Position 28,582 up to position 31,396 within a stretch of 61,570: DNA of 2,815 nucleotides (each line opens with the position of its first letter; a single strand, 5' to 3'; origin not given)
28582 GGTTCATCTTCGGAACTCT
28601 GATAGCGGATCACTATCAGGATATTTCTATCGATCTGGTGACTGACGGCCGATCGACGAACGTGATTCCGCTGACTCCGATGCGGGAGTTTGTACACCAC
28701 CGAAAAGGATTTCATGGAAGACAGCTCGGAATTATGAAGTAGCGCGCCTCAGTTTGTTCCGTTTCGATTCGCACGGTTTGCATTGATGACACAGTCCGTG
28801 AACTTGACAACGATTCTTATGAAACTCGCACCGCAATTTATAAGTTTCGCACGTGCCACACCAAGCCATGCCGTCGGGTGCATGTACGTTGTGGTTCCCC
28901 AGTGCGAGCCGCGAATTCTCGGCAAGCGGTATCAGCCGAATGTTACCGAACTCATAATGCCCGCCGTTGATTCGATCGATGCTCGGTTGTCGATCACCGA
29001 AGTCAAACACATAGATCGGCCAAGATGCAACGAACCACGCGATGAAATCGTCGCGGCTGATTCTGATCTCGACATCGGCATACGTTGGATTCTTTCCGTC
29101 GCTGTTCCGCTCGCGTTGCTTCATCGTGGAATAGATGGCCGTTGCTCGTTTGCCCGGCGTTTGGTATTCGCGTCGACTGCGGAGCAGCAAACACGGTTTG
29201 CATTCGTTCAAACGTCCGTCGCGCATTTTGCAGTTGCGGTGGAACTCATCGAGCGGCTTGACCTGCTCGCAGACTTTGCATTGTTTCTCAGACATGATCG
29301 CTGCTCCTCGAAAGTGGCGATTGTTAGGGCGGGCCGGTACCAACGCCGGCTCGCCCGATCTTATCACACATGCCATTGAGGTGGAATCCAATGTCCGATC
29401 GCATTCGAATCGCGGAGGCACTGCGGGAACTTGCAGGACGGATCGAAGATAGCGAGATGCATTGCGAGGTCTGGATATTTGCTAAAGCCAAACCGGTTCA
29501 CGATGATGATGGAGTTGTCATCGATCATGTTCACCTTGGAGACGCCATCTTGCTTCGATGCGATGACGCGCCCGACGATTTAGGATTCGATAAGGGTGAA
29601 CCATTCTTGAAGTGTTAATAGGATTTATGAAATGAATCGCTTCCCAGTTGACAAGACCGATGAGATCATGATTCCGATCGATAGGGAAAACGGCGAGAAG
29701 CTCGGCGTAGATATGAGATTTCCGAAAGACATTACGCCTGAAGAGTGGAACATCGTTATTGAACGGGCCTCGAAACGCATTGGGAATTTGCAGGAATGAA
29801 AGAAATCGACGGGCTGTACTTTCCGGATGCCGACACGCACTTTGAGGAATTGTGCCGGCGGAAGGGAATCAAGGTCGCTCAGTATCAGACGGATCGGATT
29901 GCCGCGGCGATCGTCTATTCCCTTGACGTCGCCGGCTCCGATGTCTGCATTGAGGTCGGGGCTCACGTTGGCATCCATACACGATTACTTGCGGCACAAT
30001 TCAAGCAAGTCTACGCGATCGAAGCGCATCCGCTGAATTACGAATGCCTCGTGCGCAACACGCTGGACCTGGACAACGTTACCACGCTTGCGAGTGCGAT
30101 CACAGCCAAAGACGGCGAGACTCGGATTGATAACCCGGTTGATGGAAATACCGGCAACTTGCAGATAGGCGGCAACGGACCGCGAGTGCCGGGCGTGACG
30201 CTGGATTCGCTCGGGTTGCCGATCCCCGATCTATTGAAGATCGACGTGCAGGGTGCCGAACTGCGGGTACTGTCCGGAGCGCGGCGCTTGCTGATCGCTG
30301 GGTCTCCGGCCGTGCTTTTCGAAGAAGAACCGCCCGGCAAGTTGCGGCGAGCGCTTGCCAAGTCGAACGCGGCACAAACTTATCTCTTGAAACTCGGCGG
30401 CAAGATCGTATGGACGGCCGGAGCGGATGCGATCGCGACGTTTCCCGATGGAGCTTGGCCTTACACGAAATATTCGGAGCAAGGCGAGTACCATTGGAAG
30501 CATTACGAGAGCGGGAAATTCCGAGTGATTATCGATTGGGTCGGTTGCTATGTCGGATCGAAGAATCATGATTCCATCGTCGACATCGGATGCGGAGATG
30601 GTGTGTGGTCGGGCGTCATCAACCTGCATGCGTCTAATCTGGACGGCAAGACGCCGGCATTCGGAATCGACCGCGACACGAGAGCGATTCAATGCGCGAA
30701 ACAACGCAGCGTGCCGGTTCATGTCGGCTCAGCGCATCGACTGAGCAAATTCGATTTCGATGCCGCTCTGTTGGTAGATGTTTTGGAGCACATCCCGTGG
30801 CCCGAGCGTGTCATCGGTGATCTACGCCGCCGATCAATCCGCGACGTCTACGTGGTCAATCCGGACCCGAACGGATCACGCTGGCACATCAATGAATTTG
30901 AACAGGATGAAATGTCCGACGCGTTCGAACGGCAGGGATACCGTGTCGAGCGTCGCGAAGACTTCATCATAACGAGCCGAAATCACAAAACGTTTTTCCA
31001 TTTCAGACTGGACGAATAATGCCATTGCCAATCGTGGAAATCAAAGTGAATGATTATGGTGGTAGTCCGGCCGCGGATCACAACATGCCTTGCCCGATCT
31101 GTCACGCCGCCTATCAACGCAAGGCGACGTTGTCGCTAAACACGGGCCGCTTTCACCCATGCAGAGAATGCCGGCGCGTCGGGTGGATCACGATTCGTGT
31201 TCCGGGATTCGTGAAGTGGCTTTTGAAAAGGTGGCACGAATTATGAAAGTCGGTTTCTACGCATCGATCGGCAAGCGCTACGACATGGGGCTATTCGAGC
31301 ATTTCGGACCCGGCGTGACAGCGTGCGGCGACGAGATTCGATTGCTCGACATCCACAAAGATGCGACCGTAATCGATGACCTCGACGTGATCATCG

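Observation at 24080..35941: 12-kb carbohydrate synthesis, methylation and sulfation island downstream of the tail genes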

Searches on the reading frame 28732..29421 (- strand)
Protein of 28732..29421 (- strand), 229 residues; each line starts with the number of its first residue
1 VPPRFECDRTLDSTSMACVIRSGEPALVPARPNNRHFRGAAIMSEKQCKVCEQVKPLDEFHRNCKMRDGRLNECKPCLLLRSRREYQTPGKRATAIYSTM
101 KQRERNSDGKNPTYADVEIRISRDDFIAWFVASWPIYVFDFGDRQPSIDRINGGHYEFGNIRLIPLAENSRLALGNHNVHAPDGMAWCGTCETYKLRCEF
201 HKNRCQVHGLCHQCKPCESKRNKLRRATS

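Call 6: search_protein_families(library=pfam, max_evalue=0.1, proteins=[window:28732-29421:-])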
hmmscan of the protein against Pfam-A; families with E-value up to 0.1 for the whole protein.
window:28732-29421:- (229 aa): 1 family
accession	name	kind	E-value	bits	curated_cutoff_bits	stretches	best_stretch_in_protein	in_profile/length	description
PF12898.13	Stc1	-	0.005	17.8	24.8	1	44-77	50-82/84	Stc1 domain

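Call 90: search_protein_families(library=phrogs, max_evalue=0.01, proteins=[window:28732-29421:-])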
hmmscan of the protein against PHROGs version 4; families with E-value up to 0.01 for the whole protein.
window:28732-29421:- (229 aa): 9 families
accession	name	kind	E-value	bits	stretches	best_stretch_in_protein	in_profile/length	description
phrog_1035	-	DNA, RNA and nucleotide metabolism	1.9e-21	78.2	2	39-171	57-209/271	endonuclease VII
phrog_2340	-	DNA, RNA and nucleotide metabolism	3.4e-12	47.8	1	42-108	5-71/171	endonuclease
phrog_12813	-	unknown function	1.1e-11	46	2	35-83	143-191/199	-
phrog_5558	-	moron, auxiliary metabolic gene and host takeover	3.1e-10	41.4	1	41-104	61-123/130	Lar-like restriction alleviation protein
phrog_2633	-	DNA, RNA and nucleotide metabolism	5.6e-10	40.5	2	42-93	10-63/142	endonuclease VII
phrog_30859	-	unknown function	3.2e-08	35.4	1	45-103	2-62/117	-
phrog_2255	-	DNA, RNA and nucleotide metabolism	4.6e-08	33.8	1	43-91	51-98/211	HNH endonuclease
phrog_24058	-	unknown function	4.4e-06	28.1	1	44-100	4-60/98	-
phrog_6762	-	unknown function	0.00099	20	0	24-78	138-193/242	-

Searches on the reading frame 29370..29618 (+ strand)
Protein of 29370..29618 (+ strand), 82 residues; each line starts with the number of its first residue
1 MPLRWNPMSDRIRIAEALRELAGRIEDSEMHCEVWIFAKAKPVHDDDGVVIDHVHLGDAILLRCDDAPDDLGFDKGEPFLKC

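Call 5: search_protein_families(library=pfam, max_evalue=0.1, proteins=[window:29370-29618:+])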
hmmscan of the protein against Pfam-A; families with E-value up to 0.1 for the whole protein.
window:29370-29618:+ (82 aa): 0 families

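Call 90: search_protein_families(library=phrogs, max_evalue=0.01, proteins=[window:29370-29618:+])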
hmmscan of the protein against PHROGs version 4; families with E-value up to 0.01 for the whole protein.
window:29370-29618:+ (82 aa): 0 families

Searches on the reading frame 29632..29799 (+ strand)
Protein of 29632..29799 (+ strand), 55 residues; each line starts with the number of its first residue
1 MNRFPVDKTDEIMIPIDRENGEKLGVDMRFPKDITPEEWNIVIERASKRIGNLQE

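Call 5: search_protein_families(library=pfam, max_evalue=0.1, proteins=[window:29632-29799:+])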
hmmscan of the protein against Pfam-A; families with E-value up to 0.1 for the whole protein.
window:29632-29799:+ (55 aa): 0 families

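Call 90: search_protein_families(library=phrogs, max_evalue=0.01, proteins=[window:29632-29799:+])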
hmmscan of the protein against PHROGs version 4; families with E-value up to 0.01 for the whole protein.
window:29632-29799:+ (55 aa): 1 family
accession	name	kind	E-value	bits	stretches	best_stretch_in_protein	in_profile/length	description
phrog_24499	-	unknown function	0.0083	17.4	1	18-53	38-74/78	-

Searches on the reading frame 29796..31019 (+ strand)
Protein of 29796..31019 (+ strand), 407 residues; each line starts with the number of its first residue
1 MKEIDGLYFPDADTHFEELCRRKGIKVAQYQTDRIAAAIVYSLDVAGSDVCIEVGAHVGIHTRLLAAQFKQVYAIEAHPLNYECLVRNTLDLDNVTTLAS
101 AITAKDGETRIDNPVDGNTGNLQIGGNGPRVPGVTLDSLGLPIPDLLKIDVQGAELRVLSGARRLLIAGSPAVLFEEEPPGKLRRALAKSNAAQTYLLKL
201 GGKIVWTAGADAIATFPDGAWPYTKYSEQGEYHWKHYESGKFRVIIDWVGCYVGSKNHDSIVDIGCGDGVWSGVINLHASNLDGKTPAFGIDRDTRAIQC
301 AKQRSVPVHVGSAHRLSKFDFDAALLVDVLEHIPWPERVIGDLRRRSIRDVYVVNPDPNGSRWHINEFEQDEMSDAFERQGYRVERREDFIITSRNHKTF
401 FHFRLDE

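Call 5: search_protein_families(library=pfam, max_evalue=0.1, proteins=[window:29796-31019:+])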
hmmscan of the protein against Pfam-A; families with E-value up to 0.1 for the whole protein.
window:29796-31019:+ (407 aa): 11 families
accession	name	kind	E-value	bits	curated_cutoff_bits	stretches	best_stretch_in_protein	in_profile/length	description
PF05050.19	Methyltransf_21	-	2.9e-12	47.5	22.7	1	53-176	1-147/173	Methyltransferase FkbM domain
PF13489.12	Methyltransf_23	-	9.4e-10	38.9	27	1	256-361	21-122/164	Methyltransferase domain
PF08241.18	Methyltransf_11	-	2.2e-08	35.1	21.2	1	262-345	1-85/95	Methyltransferase domain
PF13649.12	Methyltransf_25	-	4.8e-08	34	27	1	261-341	1-87/97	Methyltransferase domain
PF13847.12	Methyltransf_31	-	6.3e-07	29.6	27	1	256-372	2-126/145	Methyltransferase domain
PF08242.18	Methyltransf_12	-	7e-05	23.9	30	1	262-345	1-90/98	Methyltransferase domain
PF07021.18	MetW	-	0.0014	18.7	21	1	259-349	15-104/193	Methionine biosynthesis protein MetW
PF06325.19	PrmA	-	0.0077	16.2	22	1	256-303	160-202/296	Ribosomal protein L11 methyltransferase (PrmA)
PF00398.26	RrnaAD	-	0.013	15.1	24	1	35-78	18-61/263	Ribosomal RNA adenine dimethylase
PF05175.20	MTS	-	0.025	14.7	23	1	258-304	32-74/170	Methyltransferase small domain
PF13679.12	Methyltransf_32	-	0.028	14.8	27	1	253-309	21-77/143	Methyltransferase domain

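Call 10: search_protein_families(library=phrogs, max_evalue=0.01, proteins=[window:29796-31019:+])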
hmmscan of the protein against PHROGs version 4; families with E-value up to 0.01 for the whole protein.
window:29796-31019:+ (407 aa): 2 families
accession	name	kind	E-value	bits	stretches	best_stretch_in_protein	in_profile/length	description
phrog_8156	-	other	1.9e-19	70.9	1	42-179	45-191/244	methyltransferase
phrog_22502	-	other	0.00013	22.8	1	232-343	49-161/276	methyltransferase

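Call 11: search_protein_families(library=ncbifam, max_evalue=0.01, proteins=[window:29796-31019:+])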
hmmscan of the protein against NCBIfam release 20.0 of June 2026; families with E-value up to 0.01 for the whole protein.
window:29796-31019:+ (407 aa): 11 families
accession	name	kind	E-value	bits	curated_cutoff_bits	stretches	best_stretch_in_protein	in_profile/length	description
TIGR01444.1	fkbM_fam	subfamily_domain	1.6e-21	77.3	37.7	1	50-176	1-141/143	FkbM family methyltransferase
TIGR02469.1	CbiT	equivalog_domain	2.1e-06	28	78.3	0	256-302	18-60/124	precorrin-6Y C5,15-methyltransferase (decarboxylating) subunit CbiT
TIGR01983.1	UbiG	equivalog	3.9e-05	23.1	102.95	1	259-344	51-140/228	bifunctional 2-polyprenyl-6-hydroxyphenol methylase/3-demethylubiquinol 3-O-methyltransferase UbiG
NF000499.2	Erm23S_rRNA_broad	equivalog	4e-05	23.1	212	1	33-99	9-75/244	23S ribosomal RNA methyltransferase Erm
NF008300.0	PRK11088.1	equivalog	0.00028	20.5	303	1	255-318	83-147/272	23S rRNA (guanine(745)-N(1))-methyltransferase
NF011529.0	PRK14968.1-3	equivalog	0.00035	20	162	0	255-304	32-75/198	putative methyltransferase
TIGR00755.1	ksgA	equivalog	0.0005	19.5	171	1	33-95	15-77/256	16S rRNA (adenine(1518)-N(6)/adenine(1519)-N(6))-dimethyltransferase RsmA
NF045667.1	MTase_DVU1556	equivalog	0.00057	19.4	155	1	255-345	20-109/213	DVU_1556 family methyltransferase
NF001556.0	PRK00377.1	equivalog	0.00068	19.5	238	0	258-306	41-86/198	cobalt-precorrin-6Y C(15)-methyltransferase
TIGR02081.1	metW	equivalog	0.00079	19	189.5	1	257-346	13-101/194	methionine biosynthesis protein MetW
TIGR00406.1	prmA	equivalog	0.0097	15.4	183.15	0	257-303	159-200/288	50S ribosomal protein L11 methyltransferase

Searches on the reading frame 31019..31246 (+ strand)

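Call 5: search_protein_families(library=pfam, max_evalue=0.1, proteins=[window:31019-31246:+])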
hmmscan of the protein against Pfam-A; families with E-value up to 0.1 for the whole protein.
window:31019-31246:+ (75 aa): 1 family
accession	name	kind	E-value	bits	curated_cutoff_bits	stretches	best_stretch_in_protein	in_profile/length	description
PF17525.8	DUF5447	-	0.02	15.9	27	1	21-69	9-54/96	Lysogeny maintenance protein PflM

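Call 90: search_protein_families(library=phrogs, max_evalue=0.01, proteins=[window:31019-31246:+])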
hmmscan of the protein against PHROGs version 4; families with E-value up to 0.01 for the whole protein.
window:31019-31246:+ (75 aa): 1 family
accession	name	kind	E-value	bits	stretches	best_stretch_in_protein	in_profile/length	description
phrog_32371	-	unknown function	0.0057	17.7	1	24-67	67-110/175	-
